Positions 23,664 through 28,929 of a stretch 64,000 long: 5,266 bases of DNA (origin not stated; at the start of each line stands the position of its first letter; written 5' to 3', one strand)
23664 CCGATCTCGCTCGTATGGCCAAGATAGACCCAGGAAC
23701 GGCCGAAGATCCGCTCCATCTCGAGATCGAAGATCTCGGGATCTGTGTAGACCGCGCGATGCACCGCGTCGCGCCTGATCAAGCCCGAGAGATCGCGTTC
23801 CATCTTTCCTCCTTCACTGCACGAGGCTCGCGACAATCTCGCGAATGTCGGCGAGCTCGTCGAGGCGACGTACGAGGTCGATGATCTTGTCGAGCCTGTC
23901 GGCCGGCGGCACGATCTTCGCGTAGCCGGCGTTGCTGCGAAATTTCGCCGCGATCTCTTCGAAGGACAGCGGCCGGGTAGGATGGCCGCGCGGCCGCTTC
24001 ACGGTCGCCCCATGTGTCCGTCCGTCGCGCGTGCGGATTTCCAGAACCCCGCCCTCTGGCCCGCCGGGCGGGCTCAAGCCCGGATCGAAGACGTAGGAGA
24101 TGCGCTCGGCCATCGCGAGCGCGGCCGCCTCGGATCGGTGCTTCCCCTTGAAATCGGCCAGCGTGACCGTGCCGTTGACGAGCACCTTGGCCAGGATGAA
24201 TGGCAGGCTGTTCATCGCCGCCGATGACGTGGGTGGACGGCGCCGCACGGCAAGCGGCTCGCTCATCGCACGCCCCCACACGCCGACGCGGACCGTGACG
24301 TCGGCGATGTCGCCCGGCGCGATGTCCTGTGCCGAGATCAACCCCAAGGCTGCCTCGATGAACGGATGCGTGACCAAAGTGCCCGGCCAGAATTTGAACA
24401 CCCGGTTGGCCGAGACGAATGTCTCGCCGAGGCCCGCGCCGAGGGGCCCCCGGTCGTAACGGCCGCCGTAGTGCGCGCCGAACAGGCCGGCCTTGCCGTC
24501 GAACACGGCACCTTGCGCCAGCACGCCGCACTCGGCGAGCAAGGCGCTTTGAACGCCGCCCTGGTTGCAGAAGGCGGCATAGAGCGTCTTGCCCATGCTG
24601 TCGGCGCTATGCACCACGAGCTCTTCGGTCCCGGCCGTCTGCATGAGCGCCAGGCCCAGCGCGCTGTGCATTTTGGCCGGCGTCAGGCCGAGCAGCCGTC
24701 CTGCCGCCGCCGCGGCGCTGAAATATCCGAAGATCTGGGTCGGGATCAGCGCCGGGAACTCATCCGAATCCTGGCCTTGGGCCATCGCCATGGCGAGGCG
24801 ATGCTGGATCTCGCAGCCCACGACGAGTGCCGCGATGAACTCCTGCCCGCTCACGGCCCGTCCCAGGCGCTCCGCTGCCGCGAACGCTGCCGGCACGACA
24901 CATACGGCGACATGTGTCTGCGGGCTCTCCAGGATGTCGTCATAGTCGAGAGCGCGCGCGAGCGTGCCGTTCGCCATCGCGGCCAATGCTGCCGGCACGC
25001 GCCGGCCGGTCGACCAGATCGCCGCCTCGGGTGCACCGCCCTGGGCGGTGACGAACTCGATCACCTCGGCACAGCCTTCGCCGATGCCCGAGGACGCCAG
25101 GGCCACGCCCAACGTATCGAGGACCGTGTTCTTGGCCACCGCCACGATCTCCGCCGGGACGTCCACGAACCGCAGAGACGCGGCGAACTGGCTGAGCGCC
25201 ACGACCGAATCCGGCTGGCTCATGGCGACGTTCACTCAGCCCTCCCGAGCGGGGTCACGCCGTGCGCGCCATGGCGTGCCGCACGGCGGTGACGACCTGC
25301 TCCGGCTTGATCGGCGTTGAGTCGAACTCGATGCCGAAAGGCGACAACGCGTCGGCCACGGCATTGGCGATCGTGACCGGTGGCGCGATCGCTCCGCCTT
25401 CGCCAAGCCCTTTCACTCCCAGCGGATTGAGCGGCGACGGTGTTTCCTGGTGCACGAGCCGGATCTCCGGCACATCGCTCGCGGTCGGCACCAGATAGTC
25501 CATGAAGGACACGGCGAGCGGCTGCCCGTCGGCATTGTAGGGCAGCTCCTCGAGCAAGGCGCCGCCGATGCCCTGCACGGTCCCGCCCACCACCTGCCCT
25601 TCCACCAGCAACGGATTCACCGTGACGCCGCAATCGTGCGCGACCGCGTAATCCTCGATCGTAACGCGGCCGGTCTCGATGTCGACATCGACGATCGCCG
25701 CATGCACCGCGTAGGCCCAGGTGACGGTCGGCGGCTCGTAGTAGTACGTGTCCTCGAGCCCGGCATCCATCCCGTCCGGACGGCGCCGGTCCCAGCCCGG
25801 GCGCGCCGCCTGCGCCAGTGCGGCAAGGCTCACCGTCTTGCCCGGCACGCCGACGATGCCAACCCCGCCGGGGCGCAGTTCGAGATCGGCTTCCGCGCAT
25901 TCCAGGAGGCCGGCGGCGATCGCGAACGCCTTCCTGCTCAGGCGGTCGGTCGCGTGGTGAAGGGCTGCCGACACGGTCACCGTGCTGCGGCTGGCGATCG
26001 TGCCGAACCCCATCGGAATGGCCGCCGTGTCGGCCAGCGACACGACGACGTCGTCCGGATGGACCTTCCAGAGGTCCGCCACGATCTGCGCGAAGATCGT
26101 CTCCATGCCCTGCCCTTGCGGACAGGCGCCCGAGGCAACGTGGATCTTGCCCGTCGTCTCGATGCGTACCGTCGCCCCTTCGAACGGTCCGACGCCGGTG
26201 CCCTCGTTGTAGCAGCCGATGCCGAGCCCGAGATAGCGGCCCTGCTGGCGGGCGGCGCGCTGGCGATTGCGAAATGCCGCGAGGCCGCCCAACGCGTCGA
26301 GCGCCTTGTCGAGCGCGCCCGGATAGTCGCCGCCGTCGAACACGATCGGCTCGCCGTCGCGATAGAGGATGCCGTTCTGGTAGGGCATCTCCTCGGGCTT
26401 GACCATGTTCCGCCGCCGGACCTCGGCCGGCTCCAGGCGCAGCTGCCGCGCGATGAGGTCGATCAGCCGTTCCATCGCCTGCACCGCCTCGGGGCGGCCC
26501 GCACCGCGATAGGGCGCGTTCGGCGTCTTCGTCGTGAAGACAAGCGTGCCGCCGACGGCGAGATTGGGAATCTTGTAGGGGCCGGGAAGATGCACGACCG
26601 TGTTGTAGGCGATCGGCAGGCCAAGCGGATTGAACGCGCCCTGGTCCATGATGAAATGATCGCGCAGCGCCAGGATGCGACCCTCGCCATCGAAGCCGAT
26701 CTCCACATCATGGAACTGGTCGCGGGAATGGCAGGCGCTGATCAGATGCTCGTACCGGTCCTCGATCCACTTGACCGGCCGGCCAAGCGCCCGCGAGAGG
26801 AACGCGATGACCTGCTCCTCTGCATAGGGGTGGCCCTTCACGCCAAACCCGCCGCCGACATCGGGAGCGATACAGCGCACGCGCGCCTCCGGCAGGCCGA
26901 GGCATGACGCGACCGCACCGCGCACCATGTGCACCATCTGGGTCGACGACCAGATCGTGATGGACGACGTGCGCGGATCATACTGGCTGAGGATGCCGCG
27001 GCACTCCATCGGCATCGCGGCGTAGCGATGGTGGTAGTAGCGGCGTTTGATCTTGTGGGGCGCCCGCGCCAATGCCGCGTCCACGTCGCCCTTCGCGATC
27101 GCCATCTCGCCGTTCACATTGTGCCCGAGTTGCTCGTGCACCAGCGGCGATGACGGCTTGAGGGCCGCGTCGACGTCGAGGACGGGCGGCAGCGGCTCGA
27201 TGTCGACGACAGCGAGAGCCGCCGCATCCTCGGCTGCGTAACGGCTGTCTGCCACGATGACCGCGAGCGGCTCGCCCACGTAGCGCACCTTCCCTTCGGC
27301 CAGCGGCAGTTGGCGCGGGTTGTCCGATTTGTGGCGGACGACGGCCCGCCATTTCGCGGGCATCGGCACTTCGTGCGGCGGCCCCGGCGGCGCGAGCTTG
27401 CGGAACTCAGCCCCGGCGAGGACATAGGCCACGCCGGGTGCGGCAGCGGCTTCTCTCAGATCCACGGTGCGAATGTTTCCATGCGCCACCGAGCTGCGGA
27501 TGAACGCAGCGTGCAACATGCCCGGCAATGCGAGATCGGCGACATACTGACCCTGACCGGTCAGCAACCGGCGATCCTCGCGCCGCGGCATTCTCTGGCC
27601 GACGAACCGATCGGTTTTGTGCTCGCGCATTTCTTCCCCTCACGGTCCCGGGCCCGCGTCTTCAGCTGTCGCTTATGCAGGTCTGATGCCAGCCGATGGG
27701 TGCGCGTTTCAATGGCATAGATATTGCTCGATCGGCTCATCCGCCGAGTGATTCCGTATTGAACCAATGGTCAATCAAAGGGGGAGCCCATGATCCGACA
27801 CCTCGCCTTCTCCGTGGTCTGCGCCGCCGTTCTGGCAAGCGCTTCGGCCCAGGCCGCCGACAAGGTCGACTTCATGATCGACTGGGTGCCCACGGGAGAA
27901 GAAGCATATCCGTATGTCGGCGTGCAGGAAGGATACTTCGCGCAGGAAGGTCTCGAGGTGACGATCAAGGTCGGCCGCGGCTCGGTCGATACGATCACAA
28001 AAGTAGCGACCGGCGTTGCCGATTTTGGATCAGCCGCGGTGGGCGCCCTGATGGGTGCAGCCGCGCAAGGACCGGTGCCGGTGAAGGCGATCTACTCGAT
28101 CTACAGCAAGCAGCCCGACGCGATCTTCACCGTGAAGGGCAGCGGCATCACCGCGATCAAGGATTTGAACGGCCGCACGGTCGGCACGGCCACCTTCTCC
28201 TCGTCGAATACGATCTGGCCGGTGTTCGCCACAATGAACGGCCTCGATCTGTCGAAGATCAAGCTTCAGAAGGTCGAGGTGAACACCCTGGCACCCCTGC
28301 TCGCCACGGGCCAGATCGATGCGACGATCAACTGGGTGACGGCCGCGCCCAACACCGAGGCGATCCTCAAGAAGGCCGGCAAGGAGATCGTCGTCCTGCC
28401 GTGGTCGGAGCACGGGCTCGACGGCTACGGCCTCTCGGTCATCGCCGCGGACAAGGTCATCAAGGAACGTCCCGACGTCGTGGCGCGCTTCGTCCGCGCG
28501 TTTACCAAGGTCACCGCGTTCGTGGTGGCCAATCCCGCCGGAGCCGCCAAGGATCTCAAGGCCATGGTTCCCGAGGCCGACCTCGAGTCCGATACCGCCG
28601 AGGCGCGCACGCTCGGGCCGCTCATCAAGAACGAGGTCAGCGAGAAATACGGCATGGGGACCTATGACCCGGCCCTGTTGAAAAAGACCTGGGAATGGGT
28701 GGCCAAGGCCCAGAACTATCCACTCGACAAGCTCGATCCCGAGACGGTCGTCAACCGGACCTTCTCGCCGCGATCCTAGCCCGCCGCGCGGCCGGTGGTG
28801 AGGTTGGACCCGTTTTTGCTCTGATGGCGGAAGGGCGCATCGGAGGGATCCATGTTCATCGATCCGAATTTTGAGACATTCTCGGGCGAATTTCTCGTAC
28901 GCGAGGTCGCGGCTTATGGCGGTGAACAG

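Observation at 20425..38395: ~18-kb regulator-less island: candidate undescribed N-heterocycle uptake and degradation system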

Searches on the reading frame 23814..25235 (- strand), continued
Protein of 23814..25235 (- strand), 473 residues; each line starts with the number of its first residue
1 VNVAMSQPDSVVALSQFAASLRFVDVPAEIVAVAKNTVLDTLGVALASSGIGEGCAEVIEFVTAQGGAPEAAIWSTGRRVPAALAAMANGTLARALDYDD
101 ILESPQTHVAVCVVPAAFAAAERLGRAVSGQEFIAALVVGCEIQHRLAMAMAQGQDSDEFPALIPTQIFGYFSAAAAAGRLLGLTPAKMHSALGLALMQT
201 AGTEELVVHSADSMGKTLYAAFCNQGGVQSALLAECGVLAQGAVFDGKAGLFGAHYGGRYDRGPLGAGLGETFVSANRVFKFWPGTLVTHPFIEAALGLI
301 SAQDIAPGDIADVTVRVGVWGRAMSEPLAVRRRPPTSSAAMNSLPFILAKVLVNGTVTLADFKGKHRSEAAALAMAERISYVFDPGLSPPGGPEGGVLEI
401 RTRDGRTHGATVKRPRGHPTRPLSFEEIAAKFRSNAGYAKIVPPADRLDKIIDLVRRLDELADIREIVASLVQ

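Call 42: find_encoding_contigs(protein=P0014, flank=10000, max_places=1)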
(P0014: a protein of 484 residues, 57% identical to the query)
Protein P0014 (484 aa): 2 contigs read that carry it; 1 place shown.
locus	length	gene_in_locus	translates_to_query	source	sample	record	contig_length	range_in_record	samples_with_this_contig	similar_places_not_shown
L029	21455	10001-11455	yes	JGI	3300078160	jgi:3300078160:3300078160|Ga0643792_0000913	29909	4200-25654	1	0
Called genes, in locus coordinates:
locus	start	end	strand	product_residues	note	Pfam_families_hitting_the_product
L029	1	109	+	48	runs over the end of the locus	-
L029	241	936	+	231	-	PF03824:NicO (weak)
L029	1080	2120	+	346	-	PF00126:HTH_1, PF03466:LysR_substrate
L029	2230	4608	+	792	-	PF01315:Ald_Xan_dh_C, PF02738:MoCoBD_1, PF20256:MoCoBD_2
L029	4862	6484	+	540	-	PF00496:SBP_bac_5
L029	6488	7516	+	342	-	PF19300:BPD_transp_1_N, PF00528:BPD_transp_1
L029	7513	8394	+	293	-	PF12911:OppC_N (weak), PF00528:BPD_transp_1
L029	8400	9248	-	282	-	PF00561:Abhydrolase_1, PF00975:Thioesterase (weak), PF12146:Hydrolase_4, PF06821:Ser_hydrolase (faint), PF12697:Abhydrolase_6, PF03096:Ndr (faint)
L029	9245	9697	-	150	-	PF00903:Glyoxalase, PF13669:Glyoxalase_4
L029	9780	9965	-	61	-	-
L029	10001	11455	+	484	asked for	PF03972:MmgE_PrpD_N, PF19305:MmgE_PrpD_C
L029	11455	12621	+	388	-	PF00355:Rieske, PF00848:Ring_hydroxyl_A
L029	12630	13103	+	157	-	PF13577:SnoaL_4, PF00866:Ring_hydroxyl_B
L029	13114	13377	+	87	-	-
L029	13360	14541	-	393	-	PF00005:ABC_tran, PF13304:AAA_21 (faint), PF08402:TOBE_2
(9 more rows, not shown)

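Call 82: search_solved_structures(query=window:23814-25235:-, max_evalue=1e-20, show_alignments=3)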
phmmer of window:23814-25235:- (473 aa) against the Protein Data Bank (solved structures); distinct sequences matched with E-value up to 1e-20: 10.
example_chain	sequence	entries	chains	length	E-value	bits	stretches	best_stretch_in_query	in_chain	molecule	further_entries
12vt_A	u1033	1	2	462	1.1e-29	107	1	28-466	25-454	Cis-aconitate decarboxylase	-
12vw_A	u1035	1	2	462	2.3e-29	105.9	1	28-466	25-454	Cis-aconitate decarboxylase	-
12ux_A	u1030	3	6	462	3.1e-29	105.5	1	28-466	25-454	Cis-aconitate decarboxylase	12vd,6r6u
7br9_A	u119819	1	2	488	1.1e-28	103.7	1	29-465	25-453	Cis-aconitate decarboxylase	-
6r6t_A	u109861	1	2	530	1.5e-28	103.3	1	29-465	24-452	Cis-aconitate decarboxylase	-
12vq_A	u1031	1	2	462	7.4e-28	100.9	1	28-466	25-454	Cis-aconitate decarboxylase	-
2hp3_A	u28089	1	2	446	4.3e-27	98.4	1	31-434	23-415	IDS-epimerase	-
2hp0_A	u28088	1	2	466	4.9e-27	98.2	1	30-434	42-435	IDS-epimerase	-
7bra_A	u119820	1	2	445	3.3e-24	88.9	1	30-451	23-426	Bacillus subtilis IRG1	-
7e9d_A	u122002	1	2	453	1.3e-22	83.7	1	30-451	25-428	IRG1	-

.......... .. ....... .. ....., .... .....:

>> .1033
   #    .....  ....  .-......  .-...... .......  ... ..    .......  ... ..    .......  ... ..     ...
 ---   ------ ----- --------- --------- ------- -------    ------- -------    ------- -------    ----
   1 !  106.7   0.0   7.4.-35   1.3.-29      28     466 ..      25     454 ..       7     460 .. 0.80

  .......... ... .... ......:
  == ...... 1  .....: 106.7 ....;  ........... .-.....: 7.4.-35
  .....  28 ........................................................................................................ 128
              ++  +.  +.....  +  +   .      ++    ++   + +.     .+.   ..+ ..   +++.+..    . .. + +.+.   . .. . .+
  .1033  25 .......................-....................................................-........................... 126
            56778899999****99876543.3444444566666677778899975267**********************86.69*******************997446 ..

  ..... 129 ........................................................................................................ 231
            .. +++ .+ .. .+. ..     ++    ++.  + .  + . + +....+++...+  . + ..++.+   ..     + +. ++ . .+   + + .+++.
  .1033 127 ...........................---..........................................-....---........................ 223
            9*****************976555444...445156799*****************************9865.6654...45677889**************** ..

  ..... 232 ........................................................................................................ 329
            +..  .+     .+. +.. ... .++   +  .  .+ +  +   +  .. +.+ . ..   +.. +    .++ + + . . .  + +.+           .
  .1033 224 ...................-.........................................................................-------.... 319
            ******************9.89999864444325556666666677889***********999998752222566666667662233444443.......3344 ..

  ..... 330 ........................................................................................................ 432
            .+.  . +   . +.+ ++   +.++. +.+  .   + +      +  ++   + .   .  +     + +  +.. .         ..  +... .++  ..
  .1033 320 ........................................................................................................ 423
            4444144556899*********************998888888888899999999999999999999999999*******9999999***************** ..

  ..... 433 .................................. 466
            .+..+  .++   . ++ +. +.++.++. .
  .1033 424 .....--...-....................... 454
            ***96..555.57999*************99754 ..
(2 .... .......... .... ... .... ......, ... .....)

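Call 87: search_protein_families(library=pfam, proteins=[L006:6812-7690:+, L006:7690-8217:+, L006:8214-8648:+, L006:8655-9512:+, L006:13713-14702:+, L006:15478-15939:+, L001:5532-6527:-, L001:6591-7628:+, L001:7647-8525:+, L001:8541-9119:+], max_evalue=0.0001)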
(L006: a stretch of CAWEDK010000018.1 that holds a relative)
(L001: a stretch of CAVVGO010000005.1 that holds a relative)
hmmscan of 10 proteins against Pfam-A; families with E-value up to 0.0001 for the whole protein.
L006:6812-7690:+ (292 aa): 2 families
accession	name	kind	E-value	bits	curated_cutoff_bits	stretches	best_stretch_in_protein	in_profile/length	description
PF00941.27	FAD_binding_5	-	9e-46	156.2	27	1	5-174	2-169/170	FAD binding domain in molybdopterin dehydrogenase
PF03450.22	CO_deh_flav_C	-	7.2e-24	84.3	25.5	1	182-282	2-101/102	CO dehydrogenase flavoprotein C-terminal domain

L006:7690-8217:+ (175 aa): 3 families
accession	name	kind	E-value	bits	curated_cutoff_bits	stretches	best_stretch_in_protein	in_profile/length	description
PF01799.25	Fer2_2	-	5e-31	107.1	30.3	1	77-149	1-74/75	[2Fe-2S] binding domain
PF00111.32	Fer2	-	3.4e-07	30.6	21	1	10-66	2-58/77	2Fe-2S iron-sulfur cluster binding domain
PF13085.11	Fer2_3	-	7.3e-05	23.2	27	0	42-79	51-84/107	2Fe-2S iron-sulfur cluster binding domain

L006:8214-8648:+ (144 aa): 1 family
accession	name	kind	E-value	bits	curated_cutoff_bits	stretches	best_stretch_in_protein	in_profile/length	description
PF01042.26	Ribonuc_L-PSP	-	9.1e-16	58.4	27.3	1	11-138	5-118/121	Endoribonuclease L-PSP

L006:8655-9512:+ (285 aa): 0 families

L006:13713-14702:+ (329 aa): 2 families
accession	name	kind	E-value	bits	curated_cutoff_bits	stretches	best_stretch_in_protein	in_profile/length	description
PF03466.25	LysR_substrate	-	5.6e-38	130.9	28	1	115-312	3-206/209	LysR substrate binding domain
PF00126.33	HTH_1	-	3.2e-18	65.9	26.6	1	29-89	1-60/60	Bacterial regulatory helix-turn-helix protein, lysR family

L006:15478-15939:+ (153 aa): 0 families

L001:5532-6527:- (331 aa): 2 families
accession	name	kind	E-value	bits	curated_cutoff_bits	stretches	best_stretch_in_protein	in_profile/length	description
PF03466.25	LysR_substrate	-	1.5e-42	145.8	28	1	123-317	5-205/209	LysR substrate binding domain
PF00126.33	HTH_1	-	5.4e-18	65.1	26.6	1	35-95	1-60/60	Bacterial regulatory helix-turn-helix protein, lysR family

L001:6591-7628:+ (345 aa): 1 family
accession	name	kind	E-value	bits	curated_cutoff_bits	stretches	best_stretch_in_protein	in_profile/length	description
PF00355.32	Rieske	-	1.8e-22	79.5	20.3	1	68-151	1-84/88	Rieske [2Fe-2S] domain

L001:7647-8525:+ (292 aa): 1 family
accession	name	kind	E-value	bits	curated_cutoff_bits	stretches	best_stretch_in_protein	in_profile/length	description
PF19112.6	VanA_C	-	2.6e-19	70.5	23.5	1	110-280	6-189/193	Vanillate O-demethylase oxygenase C-terminal domain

L001:8541-9119:+ (192 aa): 4 families
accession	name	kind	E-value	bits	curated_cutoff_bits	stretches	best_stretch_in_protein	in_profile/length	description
PF13417.12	GST_N_3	-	4.4e-12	46.6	22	1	20-96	1-73/75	Glutathione S-transferase, N-terminal domain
PF02798.26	GST_N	-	4.8e-12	46.5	20.9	1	18-91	3-75/76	Glutathione S-transferase, N-terminal domain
PF13409.12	GST_N_2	-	1.5e-08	35.5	25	1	26-91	2-68/70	Glutathione S-transferase, N-terminal domain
PF13410.11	GST_C_2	-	5.9e-05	23.5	24.9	0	146-183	10-42/69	Glutathione S-transferase, C-terminal domain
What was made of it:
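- L006 adds a RidA/RutC-family gene and CoxM/CoxS beside the core (call 87).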

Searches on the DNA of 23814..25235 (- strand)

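Call 80: search_rna_families(sources=[L001, L004, L005, L006, L014, L025, L029], threshold=gathering)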
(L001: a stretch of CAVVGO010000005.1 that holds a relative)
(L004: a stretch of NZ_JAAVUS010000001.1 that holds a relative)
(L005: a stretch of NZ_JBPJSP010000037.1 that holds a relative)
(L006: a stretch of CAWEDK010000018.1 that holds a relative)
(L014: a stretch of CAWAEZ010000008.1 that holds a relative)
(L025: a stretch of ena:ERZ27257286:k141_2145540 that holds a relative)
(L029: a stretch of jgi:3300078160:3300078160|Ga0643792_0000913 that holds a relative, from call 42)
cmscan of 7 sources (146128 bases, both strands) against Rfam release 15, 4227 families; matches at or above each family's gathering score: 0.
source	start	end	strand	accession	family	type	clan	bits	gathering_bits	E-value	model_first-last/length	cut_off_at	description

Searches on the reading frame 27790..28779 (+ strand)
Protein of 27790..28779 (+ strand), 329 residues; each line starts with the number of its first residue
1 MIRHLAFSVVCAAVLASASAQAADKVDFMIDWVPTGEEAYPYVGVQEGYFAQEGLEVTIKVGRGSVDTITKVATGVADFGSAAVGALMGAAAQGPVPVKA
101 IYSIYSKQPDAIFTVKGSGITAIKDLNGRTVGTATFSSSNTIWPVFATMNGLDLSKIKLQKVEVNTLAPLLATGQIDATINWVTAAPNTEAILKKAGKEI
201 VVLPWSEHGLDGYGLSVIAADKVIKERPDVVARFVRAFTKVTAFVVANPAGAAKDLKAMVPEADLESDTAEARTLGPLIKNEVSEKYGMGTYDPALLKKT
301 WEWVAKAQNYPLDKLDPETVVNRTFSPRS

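Call 6: search_protein_families(library=pfam, proteins=[window:27790-28779:+], max_evalue=0.01)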
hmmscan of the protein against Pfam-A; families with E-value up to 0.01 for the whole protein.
window:27790-28779:+ (329 aa): 3 families
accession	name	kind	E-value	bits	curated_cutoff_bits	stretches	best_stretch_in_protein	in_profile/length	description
PF09084.16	NMT1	-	1.1e-41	143.5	20.5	1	42-252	8-216/216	NMT1/THI5 like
PF16868.10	NMT1_3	-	2.2e-07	31.2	27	1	52-208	28-192/289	NMT1-like family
PF13379.11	NMT1_2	-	1.1e-05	25.8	24.7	1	25-251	5-243/252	NMT1-like family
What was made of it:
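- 27790..28779 (+): G8: NMT1/THI5-type periplasmic binding protein 1 (Sec signal). It matches PF09084 (call 6).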

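Call 8: search_protein_families(library=ncbifam, proteins=[window:27790-28779:+], max_evalue=0.00001)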
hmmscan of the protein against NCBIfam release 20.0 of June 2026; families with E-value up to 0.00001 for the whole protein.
window:27790-28779:+ (329 aa): 4 families
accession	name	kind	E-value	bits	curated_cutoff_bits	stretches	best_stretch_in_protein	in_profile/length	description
TIGR01728.1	SsuA_fam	subfamily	1.7e-24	86.6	163.5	1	41-273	14-246/290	aliphatic sulfonate ABC transporter substrate-binding protein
TIGR02122.1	TRAP_TAXI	subfamily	3.6e-12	45.8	84.35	1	3-194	2-210/320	TAXI family TRAP transporter solute-binding subunit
TIGR01729.1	taurine_ABC_bnd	equivalog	1.5e-08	34.4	304.25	1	66-255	38-223/300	taurine ABC transporter substrate-binding protein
NF040735.1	SBP_SaoX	equivalog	2.5e-08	33.4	300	1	43-254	20-227/330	ABC transporter substrate-binding subunit SaoX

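Call 30: search_solved_structures(query=window:27790-28779:+, max_evalue=0.001)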
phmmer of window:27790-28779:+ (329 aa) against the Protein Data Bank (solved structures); distinct sequences matched with E-value up to 0.001: 7.
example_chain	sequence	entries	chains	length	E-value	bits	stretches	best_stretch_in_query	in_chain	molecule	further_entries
4nmy_A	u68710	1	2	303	6.9e-22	81.3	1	22-266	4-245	ABC-type transport system, extracellular solute-binding protein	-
3ix1_A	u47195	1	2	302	1.4e-15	60.6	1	24-266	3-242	N-formyl-4-amino-5-aminomethyl-2-methylpyrimidine binding protein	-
4h6d_F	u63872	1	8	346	9.3e-14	54.6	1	22-262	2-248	Pyrimidine precursor biosynthesis enzyme THI5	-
4h65_A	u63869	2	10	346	8.8e-13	51.4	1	22-253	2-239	Pyrimidine precursor biosynthesis enzyme THI5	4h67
4esw_A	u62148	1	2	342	3.2e-11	46.2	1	21-258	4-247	Pyrimidine biosynthesis enzyme THI13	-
4esx_A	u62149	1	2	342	8.2e-11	44.9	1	21-258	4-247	Pyrimidine biosynthesis enzyme THI13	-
3qsl_A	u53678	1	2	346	0.00075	22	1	43-182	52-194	Putative exported protein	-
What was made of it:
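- Closest known: ThiXYZ/TenA thiamine-pyrimidine salvage. Same: The binding proteins belong to the NMT1/ThiY family, with ThiY (3ix1) among the nearest structures (call 30).
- The binding proteins are nearest to ThiY and THI5 (call 30).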
